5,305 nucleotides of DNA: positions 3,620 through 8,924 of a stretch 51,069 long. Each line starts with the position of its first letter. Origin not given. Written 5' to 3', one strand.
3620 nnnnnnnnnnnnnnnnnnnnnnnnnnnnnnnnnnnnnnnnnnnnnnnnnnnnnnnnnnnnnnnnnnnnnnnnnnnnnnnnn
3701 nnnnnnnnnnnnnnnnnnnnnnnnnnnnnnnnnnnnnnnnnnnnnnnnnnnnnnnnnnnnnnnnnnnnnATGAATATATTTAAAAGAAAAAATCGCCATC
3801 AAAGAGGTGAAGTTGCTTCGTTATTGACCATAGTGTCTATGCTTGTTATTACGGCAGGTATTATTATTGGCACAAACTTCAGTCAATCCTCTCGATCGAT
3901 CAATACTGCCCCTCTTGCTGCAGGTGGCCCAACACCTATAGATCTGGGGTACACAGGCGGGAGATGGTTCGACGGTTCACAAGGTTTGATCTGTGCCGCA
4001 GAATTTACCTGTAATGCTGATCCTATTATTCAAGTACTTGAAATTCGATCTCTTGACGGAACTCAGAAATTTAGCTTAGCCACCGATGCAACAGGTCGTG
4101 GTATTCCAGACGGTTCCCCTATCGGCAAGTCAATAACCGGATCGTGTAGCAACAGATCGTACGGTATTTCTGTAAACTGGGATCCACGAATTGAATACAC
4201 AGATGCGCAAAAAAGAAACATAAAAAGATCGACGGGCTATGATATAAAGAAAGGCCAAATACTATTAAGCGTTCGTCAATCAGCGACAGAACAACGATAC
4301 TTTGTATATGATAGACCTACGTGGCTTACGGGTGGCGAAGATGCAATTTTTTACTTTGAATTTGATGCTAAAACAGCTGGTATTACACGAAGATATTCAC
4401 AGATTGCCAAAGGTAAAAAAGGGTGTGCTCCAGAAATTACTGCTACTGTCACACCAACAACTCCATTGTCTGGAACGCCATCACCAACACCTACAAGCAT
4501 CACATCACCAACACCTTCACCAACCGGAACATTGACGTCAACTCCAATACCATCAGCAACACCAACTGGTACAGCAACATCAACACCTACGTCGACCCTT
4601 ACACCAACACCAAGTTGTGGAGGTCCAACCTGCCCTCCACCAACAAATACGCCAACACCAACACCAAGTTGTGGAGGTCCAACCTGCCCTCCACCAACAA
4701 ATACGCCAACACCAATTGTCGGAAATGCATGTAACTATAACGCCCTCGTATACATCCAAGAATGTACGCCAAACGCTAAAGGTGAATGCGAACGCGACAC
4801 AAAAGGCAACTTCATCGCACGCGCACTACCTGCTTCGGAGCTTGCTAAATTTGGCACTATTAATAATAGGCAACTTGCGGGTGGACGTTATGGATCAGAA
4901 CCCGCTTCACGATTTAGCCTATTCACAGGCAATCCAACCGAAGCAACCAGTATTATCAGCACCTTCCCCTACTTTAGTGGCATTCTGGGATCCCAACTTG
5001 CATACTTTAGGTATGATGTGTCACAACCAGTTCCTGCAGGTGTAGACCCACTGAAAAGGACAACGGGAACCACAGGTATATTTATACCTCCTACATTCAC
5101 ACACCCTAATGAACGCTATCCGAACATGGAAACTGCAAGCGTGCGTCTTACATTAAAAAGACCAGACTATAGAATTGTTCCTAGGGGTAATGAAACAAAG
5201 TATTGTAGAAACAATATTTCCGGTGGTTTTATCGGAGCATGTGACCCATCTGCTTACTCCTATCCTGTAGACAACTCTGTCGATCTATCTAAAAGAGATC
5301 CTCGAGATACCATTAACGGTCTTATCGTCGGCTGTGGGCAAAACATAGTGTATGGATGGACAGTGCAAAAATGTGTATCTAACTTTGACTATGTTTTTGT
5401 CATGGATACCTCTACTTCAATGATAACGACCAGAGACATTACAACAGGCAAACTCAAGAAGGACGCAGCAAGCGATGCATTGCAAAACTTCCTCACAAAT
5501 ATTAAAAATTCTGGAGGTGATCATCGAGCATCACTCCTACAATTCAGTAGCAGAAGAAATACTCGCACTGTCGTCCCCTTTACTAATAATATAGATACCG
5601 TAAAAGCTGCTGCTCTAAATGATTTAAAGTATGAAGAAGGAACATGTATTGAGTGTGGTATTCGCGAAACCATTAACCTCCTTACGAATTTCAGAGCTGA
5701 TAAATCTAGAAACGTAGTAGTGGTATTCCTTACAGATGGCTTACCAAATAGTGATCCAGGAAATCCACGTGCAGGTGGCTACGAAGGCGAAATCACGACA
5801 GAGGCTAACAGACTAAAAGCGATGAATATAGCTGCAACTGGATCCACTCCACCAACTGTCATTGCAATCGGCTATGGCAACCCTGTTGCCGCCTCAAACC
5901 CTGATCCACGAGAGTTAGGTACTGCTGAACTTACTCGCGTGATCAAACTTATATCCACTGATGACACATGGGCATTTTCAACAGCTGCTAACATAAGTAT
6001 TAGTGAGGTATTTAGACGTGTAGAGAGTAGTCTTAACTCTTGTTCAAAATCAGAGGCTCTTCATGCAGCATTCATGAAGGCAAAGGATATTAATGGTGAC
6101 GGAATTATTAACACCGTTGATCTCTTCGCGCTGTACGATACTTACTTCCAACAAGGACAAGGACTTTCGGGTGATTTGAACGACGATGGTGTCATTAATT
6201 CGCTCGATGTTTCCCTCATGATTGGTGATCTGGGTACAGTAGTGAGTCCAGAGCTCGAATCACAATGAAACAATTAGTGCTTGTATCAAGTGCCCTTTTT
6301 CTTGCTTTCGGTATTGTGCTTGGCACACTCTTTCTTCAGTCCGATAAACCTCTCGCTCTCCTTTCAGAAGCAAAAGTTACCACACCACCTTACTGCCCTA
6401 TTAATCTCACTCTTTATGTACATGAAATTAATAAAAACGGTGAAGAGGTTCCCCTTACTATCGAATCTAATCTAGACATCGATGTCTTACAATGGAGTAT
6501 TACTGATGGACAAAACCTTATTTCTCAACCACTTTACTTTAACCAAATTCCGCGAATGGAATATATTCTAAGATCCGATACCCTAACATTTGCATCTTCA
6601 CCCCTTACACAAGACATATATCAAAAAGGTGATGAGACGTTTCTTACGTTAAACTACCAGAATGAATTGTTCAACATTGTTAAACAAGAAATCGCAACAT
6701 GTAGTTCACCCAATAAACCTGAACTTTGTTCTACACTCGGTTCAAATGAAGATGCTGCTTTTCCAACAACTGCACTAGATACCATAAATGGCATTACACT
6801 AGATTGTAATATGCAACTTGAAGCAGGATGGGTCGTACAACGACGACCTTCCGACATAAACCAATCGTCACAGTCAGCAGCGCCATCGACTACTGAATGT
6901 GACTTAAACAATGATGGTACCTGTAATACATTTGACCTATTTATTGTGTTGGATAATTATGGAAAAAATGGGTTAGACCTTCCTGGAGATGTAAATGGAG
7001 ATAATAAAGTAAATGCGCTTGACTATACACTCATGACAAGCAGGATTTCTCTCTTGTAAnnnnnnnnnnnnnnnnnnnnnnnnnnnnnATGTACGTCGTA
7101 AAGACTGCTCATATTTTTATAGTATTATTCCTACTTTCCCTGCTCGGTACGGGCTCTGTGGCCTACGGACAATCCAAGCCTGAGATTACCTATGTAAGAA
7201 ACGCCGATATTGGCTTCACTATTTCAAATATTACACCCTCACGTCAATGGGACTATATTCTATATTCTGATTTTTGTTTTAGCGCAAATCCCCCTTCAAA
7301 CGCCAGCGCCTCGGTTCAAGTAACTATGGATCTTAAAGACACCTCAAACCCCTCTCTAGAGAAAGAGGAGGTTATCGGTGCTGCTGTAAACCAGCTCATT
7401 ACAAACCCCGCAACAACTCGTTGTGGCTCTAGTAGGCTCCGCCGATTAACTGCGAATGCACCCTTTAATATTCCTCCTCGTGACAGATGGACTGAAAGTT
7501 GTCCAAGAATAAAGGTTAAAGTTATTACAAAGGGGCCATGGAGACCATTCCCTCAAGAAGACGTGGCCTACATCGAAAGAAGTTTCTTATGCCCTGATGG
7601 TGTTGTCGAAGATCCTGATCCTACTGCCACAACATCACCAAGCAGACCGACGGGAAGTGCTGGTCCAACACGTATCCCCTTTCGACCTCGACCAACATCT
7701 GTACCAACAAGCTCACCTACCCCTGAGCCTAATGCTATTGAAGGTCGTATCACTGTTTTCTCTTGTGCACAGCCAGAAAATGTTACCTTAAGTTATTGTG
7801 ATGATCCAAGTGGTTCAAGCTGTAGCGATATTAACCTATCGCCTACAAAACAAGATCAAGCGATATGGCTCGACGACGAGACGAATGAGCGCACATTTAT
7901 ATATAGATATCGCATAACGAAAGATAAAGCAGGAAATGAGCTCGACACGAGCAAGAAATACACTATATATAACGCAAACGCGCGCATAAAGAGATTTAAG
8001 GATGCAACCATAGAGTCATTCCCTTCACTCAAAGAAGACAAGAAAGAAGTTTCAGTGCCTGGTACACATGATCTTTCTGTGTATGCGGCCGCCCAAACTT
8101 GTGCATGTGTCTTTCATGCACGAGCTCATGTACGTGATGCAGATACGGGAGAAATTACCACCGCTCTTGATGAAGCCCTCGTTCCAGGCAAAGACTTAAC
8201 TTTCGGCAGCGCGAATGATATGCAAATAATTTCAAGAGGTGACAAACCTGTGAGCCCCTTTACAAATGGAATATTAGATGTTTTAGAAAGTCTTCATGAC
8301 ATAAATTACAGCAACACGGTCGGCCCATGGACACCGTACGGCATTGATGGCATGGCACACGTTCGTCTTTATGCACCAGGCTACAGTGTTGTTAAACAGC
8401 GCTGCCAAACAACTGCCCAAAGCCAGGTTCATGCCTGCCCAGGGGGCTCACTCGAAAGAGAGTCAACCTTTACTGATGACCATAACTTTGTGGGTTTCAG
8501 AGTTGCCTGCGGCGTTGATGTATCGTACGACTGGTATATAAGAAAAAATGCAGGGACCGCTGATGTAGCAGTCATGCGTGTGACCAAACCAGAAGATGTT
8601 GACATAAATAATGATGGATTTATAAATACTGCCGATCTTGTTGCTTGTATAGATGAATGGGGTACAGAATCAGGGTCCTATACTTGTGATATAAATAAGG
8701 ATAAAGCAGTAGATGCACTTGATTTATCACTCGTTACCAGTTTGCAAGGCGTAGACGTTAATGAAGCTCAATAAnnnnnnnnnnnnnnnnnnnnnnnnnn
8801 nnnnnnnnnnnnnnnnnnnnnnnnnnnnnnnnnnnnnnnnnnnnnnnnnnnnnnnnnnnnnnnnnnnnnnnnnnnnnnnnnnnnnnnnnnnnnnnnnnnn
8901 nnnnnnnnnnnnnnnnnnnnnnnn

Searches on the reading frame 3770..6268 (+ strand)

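Call 6: search_protein_families(library=pfam, proteins=[window:3770-6268:+], max_evalue=0.1)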
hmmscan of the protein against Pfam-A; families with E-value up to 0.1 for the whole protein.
window:3770-6268:+ (832 aa): 3 families
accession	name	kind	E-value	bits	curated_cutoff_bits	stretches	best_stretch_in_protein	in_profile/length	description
PF13519.12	VWA_2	-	1.3e-12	48.7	27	1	542-657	2-106/107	von Willebrand factor type A domain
PF00092.34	VWA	-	1.8e-09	38.5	23.8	1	542-688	3-133/174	von Willebrand factor type A domain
PF00404.24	Dockerin_1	-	1.2e-05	25.8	22.9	2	772-820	2-55/57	Dockerin type I domain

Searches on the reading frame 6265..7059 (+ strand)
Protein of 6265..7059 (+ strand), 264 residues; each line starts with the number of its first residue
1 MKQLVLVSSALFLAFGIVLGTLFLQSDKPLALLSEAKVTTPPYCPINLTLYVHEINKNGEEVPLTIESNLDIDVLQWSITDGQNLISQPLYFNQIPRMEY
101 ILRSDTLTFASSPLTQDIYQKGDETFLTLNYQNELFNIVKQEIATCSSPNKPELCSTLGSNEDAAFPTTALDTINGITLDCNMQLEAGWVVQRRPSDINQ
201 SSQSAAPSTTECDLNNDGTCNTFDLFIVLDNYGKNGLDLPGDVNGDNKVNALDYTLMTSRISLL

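Call 6: search_protein_families(library=pfam, proteins=[window:6265-7059:+], max_evalue=0.1)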
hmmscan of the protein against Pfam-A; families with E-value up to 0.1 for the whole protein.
window:6265-7059:+ (264 aa): 1 family
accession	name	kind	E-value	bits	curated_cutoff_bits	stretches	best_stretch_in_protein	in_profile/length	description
PF00404.24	Dockerin_1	-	3.4e-09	37.2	22.9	1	240-261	1-22/57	Dockerin type I domain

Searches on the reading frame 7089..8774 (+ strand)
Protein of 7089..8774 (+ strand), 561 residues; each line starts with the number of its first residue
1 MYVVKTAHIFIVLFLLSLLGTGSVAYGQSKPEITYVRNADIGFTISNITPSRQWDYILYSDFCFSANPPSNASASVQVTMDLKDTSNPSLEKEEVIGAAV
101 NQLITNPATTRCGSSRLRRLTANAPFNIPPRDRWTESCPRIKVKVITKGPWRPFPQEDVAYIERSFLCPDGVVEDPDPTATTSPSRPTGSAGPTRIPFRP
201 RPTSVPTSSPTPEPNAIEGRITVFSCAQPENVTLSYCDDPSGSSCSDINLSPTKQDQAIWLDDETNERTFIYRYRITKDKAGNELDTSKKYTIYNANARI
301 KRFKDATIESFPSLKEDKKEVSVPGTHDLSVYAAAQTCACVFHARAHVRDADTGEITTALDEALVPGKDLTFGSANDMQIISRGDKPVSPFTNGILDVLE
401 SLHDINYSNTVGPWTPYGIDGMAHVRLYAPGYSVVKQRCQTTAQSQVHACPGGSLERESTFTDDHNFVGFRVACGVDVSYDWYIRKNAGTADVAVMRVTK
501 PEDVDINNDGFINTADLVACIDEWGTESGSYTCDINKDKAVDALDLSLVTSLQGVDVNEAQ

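Call 6: search_protein_families(library=pfam, proteins=[window:7089-8774:+], max_evalue=0.1)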
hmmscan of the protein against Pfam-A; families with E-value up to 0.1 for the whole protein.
window:7089-8774:+ (561 aa): 1 family
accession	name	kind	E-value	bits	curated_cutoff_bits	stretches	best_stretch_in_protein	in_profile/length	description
PF00404.24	Dockerin_1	-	2.1e-06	28.3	22.9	1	505-550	3-53/57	Dockerin type I domain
